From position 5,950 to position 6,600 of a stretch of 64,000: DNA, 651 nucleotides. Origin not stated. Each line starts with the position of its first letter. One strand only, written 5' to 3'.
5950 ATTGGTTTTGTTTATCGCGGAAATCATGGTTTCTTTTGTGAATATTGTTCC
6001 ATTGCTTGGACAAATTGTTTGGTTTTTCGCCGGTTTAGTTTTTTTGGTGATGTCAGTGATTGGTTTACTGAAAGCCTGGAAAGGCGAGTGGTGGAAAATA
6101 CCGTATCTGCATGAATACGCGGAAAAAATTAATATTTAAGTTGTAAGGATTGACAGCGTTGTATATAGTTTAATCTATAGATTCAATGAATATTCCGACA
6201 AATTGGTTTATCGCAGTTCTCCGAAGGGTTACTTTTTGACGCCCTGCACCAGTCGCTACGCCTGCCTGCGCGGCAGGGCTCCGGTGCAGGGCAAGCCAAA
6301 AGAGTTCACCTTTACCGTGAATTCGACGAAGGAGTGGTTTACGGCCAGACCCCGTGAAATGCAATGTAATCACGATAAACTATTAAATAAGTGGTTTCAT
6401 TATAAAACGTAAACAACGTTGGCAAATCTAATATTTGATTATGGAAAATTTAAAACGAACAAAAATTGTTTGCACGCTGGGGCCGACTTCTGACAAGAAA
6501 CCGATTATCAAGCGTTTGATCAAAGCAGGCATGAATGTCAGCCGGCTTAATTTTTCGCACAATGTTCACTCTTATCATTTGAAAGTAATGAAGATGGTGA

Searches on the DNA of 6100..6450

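Call 86: search_rna_families(source=window, start=6100, end=6450, threshold=evalue, max_evalue=1)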
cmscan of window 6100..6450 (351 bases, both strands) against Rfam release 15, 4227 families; matches with E-value up to 1: 0.
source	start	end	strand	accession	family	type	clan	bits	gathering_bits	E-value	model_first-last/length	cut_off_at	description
